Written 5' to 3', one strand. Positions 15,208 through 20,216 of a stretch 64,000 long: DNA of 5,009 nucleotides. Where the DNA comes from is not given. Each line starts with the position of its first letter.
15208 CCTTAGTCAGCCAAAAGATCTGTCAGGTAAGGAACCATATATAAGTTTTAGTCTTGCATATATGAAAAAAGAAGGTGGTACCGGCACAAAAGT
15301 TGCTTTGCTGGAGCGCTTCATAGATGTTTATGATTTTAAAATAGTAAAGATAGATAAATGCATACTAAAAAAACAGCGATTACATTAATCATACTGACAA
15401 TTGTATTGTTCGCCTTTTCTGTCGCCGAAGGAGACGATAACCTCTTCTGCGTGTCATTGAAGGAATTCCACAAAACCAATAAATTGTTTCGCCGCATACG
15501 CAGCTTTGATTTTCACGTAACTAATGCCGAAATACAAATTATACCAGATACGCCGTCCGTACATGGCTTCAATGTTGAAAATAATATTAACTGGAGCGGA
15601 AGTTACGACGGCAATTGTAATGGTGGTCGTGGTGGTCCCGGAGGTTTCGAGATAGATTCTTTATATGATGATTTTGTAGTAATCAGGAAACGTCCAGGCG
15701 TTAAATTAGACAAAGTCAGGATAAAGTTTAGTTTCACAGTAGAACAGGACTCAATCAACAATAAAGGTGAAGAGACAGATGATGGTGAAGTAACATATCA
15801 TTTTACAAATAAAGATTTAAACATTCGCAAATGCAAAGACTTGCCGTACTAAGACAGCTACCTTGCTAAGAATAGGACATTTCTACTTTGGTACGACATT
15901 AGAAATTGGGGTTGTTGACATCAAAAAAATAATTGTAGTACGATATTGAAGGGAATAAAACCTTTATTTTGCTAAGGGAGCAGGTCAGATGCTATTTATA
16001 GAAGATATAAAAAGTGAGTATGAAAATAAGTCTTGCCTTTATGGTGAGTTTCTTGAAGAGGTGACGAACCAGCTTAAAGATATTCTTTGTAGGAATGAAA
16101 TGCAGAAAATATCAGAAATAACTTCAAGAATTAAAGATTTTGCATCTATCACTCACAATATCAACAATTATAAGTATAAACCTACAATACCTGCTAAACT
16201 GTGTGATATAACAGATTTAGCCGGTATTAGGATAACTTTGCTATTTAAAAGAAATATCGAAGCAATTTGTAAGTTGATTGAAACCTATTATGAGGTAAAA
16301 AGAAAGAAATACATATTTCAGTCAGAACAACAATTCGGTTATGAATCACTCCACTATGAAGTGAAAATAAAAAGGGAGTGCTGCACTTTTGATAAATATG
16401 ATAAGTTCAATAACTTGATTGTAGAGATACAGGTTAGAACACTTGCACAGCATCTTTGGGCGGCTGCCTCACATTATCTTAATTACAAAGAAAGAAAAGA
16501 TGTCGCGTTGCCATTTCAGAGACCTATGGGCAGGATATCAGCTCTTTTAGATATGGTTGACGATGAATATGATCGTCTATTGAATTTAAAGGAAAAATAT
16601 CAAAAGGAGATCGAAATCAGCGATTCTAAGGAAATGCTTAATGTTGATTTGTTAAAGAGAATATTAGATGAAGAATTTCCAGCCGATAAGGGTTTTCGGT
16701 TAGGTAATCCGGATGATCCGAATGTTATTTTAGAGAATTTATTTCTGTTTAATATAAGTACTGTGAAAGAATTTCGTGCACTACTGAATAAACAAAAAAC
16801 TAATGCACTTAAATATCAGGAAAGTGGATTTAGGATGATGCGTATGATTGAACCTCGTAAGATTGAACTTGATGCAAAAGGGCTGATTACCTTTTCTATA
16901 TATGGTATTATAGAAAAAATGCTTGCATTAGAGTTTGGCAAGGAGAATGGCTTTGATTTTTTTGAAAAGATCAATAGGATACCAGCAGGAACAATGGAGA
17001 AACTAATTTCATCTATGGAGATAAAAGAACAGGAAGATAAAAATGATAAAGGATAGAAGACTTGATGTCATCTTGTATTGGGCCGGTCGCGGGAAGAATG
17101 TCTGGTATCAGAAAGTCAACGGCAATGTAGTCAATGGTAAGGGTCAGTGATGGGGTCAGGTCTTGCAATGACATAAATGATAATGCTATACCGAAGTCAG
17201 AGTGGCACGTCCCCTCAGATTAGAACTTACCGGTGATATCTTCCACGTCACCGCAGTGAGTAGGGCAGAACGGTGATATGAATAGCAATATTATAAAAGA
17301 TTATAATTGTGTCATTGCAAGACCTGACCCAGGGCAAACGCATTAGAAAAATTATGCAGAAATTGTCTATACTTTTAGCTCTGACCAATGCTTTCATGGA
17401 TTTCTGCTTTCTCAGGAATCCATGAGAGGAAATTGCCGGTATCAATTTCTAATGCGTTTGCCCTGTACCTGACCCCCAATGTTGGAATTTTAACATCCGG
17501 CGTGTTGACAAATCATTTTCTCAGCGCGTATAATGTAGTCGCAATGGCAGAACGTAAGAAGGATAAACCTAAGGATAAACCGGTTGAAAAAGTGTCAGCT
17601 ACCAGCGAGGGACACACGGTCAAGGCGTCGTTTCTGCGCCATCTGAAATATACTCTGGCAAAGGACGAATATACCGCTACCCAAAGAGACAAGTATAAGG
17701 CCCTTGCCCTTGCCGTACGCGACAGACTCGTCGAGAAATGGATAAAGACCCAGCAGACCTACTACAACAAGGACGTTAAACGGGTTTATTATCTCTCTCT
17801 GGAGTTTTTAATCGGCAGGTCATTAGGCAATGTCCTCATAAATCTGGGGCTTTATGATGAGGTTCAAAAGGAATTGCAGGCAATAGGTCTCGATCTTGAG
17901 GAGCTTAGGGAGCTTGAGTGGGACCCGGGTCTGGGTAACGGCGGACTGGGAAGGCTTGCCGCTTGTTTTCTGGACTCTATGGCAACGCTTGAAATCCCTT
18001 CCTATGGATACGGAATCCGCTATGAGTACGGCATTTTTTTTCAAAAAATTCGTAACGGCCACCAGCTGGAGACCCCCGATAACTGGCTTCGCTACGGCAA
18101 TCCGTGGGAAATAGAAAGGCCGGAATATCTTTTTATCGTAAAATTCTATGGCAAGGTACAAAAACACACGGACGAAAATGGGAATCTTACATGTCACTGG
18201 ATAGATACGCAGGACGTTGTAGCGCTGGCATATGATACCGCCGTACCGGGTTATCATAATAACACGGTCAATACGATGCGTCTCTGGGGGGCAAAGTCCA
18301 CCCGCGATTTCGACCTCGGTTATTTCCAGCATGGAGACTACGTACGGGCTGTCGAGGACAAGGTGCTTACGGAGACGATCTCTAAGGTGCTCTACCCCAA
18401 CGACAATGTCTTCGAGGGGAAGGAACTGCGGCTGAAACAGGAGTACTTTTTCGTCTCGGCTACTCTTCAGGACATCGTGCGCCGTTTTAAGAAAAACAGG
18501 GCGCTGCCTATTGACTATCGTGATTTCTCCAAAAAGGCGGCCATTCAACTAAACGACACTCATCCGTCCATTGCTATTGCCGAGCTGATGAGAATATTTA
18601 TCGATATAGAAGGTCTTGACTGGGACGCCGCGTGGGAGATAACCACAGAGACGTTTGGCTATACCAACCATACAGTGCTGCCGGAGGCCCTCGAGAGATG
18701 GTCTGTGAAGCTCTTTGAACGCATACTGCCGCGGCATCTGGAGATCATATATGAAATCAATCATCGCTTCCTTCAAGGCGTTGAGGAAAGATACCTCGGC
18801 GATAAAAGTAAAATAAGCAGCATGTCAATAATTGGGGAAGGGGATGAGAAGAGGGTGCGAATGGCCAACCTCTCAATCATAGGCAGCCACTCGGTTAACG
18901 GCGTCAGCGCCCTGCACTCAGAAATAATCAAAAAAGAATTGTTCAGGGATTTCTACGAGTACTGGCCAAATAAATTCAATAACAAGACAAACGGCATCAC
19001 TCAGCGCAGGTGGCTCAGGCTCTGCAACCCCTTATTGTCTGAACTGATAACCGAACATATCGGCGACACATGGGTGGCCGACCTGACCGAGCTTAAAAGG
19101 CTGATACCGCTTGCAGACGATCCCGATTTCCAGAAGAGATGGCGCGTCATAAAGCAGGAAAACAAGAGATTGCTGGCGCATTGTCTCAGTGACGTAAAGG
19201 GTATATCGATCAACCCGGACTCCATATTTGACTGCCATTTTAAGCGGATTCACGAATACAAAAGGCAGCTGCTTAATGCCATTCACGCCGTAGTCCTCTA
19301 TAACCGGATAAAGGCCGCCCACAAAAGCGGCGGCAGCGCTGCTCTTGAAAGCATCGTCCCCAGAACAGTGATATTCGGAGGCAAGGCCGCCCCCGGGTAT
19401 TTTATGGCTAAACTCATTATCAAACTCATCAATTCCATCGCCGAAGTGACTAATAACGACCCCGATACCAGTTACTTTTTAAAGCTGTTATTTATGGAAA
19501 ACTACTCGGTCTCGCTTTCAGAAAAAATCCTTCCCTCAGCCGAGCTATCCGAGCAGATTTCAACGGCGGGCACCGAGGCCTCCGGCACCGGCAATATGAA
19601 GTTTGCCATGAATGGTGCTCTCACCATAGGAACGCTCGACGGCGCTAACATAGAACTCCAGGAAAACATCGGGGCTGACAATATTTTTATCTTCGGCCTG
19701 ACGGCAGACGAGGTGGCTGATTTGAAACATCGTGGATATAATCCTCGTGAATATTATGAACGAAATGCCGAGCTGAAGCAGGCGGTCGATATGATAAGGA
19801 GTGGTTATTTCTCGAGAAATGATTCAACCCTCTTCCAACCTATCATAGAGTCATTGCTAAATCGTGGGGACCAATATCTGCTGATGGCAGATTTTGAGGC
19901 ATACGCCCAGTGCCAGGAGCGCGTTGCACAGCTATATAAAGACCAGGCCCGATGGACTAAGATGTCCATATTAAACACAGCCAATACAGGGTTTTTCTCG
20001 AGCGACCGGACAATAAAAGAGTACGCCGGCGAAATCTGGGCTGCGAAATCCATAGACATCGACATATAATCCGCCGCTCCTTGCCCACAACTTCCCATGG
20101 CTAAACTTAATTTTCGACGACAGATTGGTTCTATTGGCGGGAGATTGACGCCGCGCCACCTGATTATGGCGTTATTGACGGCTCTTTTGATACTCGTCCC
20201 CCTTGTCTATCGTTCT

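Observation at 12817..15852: Tandemly duplicated, translationally coupled three-gene cassette encoding six paralogous small secreted proteins of an unrecognised family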

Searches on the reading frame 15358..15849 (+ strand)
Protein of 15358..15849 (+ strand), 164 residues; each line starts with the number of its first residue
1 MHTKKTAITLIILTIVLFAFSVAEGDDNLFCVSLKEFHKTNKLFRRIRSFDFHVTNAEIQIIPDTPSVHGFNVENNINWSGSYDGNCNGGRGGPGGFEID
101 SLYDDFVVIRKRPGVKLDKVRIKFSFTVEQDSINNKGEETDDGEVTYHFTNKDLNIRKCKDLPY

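Call 4: search_protein_families(library=pfam, proteins=[window:15358-15849:+], max_evalue=1)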
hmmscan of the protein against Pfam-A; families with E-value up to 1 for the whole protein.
window:15358-15849:+ (164 aa): 0 families

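Call 12: search_protein_families(library=ncbifam, proteins=[window:15358-15849:+], max_evalue=1)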
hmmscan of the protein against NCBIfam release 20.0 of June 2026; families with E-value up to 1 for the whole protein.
window:15358-15849:+ (164 aa): 1 family
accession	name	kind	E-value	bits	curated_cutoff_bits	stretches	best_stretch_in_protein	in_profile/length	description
NF049997.1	LiaG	equivalog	0.031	13.5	285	1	5-64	4-63/286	LiaG family protein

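Call 13: search_protein_families(library=padloc, proteins=[window:15358-15849:+], max_evalue=1)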
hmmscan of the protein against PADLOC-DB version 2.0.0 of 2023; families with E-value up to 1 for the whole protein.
window:15358-15849:+ (164 aa): 1 family
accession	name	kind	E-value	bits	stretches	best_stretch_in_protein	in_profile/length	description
PDLC02748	PbeC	-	0.01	12.4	1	16-135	18-137/671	PbeC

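Call 33: search_solved_structures(query=A4, max_evalue=10)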
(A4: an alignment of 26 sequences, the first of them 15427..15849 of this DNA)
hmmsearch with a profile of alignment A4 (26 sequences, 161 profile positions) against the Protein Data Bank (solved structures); distinct sequences matched with E-value up to 10: 0.

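Call 41: predict_structure(alignment_id=A4)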
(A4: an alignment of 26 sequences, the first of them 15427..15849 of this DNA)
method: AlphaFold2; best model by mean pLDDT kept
length: 141 residues; sequences in the alignment: 26
mean_pLDDT: 87.1   pTM: 0.80
mean pLDDT of the five models: 87.1, 87.0, 87.0, 86.6, 85.5
residues with pLDDT >= 90: 87; 70-90: 40; 50-70: 10; < 50: 4
segments of 3 or more residues with pLDDT < 50: 67-69
pLDDT, mean of each block of 10 residues (from residue 1): 79 89 92 93 81 92 66 83 93 95 93 92 95 81 54
secondary structure, 60 per line:
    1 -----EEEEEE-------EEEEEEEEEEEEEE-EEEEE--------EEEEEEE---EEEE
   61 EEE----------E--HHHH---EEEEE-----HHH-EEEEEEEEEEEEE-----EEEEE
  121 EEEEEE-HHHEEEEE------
elements in order: E6-11 E19-32 E34-38 E47-53 E57-63 H77-80 E84-88 E98-110 E116-126 E131-135
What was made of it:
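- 15358..15852 (+): C' (164 aa): unit 2, C-type. It overlaps B' by 31 nt. The AlphaFold2 model has pLDDT 87.1 and pTM 0.80 and is all-beta (call 41).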

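Call 44: fold_search(model_id=the predicted structure, library=pdb)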
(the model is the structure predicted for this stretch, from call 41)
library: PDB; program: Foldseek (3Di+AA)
matches with E <= 10: 615; with E <= 0.001: 0
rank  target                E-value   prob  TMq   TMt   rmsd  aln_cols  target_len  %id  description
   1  6u3t_A                3.3e-03  0.85  0.26  0.17  12.5       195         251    9  Structure-based discovery of a novel small-molecule inhibitor of methicillin-resistant S. aureus (released 2020-03-25)
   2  6u3t_B                6.5e-03  0.80  0.26  0.18  13.1       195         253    8  Structure-based discovery of a novel small-molecule inhibitor of methicillin-resistant S. aureus (released 2020-03-25)
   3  2vo8                  6.9e-03  0.82  0.27  0.28  11.2       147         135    8  Cohesin module from Clostridium perfringens ATCC13124 family 33 glycoside hydrolase. (released 2008-09-02)
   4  2w1n                  7.7e-03  0.97  0.29  0.20   9.9       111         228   10  cohesin and fibronectin type-III double module construct from the Clostridium perfringens glycoside hydrolase GH84C (released 2009-02-03)
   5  2jh2_A                9.5e-03  0.97  0.28  0.29  10.1       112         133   11  X-ray crystal structure of a cohesin-like module from Clostridium perfringens (released 2007-11-06)
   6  2jh2_B                9.5e-03  0.94  0.30  0.32  12.6       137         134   12  X-ray crystal structure of a cohesin-like module from Clostridium perfringens (released 2007-11-06)
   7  9mbx_A                1.7e-02  0.63  0.27  0.16  13.6       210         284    9  Cryo-EM structure of alpha-hemolysin heptameric pre-pore state III in the presence of RBC (released 2025-11-26)
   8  4u6v_A                1.8e-02  0.63  0.26  0.17  13.3       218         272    9  Mechanisms of Neutralization of a Human Anti-Alpha Toxin Antibody (released 2014-09-17)
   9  9shr                  1.9e-02  0.51  0.27  0.16  11.9       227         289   10  Alpha-Hemolysin of S.aureus (monomer) in complex with the small molecule N-(3-(Diethylamino)propyl)-1-(6-(p-tolyl)imidaz (released 2026-03-04)
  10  2jh2_C                2.0e-02  0.89  0.30  0.32  12.6       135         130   14  X-ray crystal structure of a cohesin-like module from Clostridium perfringens (released 2007-11-06)
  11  9vfw_A                2.9e-02  0.38  0.25  0.16  11.3       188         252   10  Cryo-EM structure of pre-pore state II of heptameric alpha-hemolysin in the presence of RBCs (released 2025-11-26)
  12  9h6j_A                3.6e-02  0.54  0.24  0.10   9.0       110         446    9  Human B4GALNT1 Apo Structure (released 2025-07-16)
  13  5xcb                  3.7e-02  0.95  0.36  0.19   7.8       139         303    8  X-ray structure of domains D1 and D2 of Clostridium perfringens pili protein CppA (released 2018-02-28)
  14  8um6_B                3.7e-02  0.90  0.34  0.36   9.1       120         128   11  Structure of copper bound to YcnI W137F (released 2024-02-07)
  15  7me6_B                4.0e-02  0.96  0.35  0.37   9.2       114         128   10  Structure of the apo form of YcnI (released 2021-08-18)
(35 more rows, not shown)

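Call 80: search_protein_families(library=phrogs, proteins=[window:15358-15849:+], max_evalue=0.01)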
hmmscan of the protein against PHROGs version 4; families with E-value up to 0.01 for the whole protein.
window:15358-15849:+ (164 aa): 0 families

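Call 98: fold_search(model_id=the predicted structure, library=viral)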
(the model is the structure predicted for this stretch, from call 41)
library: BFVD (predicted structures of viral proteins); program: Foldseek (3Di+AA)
matches with E <= 10: 557; with E <= 0.001: 0
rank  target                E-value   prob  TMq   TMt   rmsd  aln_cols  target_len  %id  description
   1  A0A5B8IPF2            1.5e-01  0.18  0.19  0.12  15.0       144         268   14  Uncharacterized protein [Mimiviridae sp. ChoanoV1]
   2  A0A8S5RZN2            1.7e-01  0.54  0.35  0.32  12.3       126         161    8  Uncharacterized protein [Myoviridae sp. ctNQV2]
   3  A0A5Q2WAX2            1.7e-01  0.33  0.30  0.16  15.2       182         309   11  (no name in the UniProt tables at hand)
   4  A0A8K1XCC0            2.0e-01  0.21  0.30  0.22   9.4       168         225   12  (no name in the UniProt tables at hand)
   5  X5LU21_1              2.1e-01  0.20  0.22  0.06  14.1       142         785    6  Protein ORF19 [Pigeon adenovirus 1]
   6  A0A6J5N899            2.3e-01  0.09  0.15  0.14  16.1       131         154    8  Uncharacterized protein [uncultured Caudovirales phage]
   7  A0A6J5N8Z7            2.5e-01  0.08  0.19  0.06  12.3       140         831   14  Bacteroidetes-Associated Carbohydrate-binding Often N-terminal [uncultured Caudovirales phage]
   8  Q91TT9                2.6e-01  0.09  0.20  0.10  18.1       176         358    6  T22 [Tupaiid herpesvirus 1 (strain 1)]
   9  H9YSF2                2.6e-01  0.08  0.18  0.10  12.9       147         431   12  (no name in the UniProt tables at hand)
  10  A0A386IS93            2.6e-01  0.04  0.14  0.09  16.9       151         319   12  Putative glycoprotein [Blechmonas luni leishbunyavirus 1]
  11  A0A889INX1            3.0e-01  0.41  0.34  0.26  10.2       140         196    8  Uncharacterized protein [Culex impudicus luteo-like virus]
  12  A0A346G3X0            3.0e-01  0.14  0.25  0.17  12.1       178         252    9  (no name in the UniProt tables at hand)
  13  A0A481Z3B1            3.0e-01  0.03  0.13  0.03  19.0       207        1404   11  mRNA 5'-phosphatase [Pithovirus LCPAC103]
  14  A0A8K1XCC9            3.4e-01  0.08  0.17  0.10  16.3       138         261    6  Uncharacterized protein [Hangzhou rhabdovirus 4]
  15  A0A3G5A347            3.4e-01  0.07  0.16  0.08  23.6       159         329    9  Uncharacterized protein [Harvfovirus sp.]
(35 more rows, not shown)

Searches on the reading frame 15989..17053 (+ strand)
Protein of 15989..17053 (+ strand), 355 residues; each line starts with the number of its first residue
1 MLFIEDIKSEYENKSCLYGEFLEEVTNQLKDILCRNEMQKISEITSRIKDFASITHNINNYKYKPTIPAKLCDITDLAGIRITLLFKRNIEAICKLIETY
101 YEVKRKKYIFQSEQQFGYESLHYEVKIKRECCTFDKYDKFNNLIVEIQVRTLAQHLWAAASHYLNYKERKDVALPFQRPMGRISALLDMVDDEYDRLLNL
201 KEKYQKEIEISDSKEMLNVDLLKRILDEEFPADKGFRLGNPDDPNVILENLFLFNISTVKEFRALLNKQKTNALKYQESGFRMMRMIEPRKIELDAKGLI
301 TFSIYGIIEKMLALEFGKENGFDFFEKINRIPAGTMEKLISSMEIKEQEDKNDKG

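Call 4: search_protein_families(library=pfam, proteins=[window:15989-17053:+], max_evalue=1)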
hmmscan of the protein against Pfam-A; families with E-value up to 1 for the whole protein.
window:15989-17053:+ (355 aa): 2 families
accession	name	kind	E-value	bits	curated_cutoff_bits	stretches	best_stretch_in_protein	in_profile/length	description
PF04607.23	RelA_SpoT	-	5.5e-19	69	27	1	46-170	1-112/113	Region found in RelA / SpoT proteins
PF19387.4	DUF5962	-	0.54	11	25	0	7-62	32-87/99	Family of unknown function (DUF5962)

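Call 12: search_protein_families(library=ncbifam, proteins=[window:15989-17053:+], max_evalue=1)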
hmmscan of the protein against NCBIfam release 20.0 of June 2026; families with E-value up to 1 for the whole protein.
window:15989-17053:+ (355 aa): 1 family
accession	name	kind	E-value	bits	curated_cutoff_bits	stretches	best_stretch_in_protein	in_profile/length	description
NF053588.1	GTPPhKinYjbM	equivalog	5e-16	59.1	320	1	31-195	27-186/201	GTP diphosphokinase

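Call 13: search_protein_families(library=padloc, proteins=[window:15989-17053:+], max_evalue=1)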
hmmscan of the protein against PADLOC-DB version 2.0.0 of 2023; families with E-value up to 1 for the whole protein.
window:15989-17053:+ (355 aa): 1 family
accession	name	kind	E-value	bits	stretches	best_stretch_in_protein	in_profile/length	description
PDLC04999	PDC-S33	-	2.4e-16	58.1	1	21-160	47-177/349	-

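Call 80: search_protein_families(library=phrogs, proteins=[window:15989-17053:+], max_evalue=0.01)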
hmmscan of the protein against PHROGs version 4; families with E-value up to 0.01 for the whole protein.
window:15989-17053:+ (355 aa): 4 families
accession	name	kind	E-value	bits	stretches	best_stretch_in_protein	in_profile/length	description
phrog_9640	-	unknown function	2.5e-38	133.3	1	5-228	5-231/365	-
phrog_32462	-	unknown function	1.3e-14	55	1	18-196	20-202/330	-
phrog_4773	-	unknown function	7.5e-11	42.7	1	35-169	63-190/353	-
phrog_2211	-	unknown function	0.0033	17.8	0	113-171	160-209/395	-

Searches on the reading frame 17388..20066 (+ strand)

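Call 72: search_protein_families(library=pfam, proteins=[window:17388-20066:+], max_evalue=0.001)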
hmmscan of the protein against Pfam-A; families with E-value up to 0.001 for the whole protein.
window:17388-20066:+ (893 aa): 1 family
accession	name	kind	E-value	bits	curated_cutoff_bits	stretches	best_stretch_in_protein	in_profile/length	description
PF00343.26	Phosphorylase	-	0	1112.2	27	1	163-885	1-712/713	Carbohydrate phosphorylase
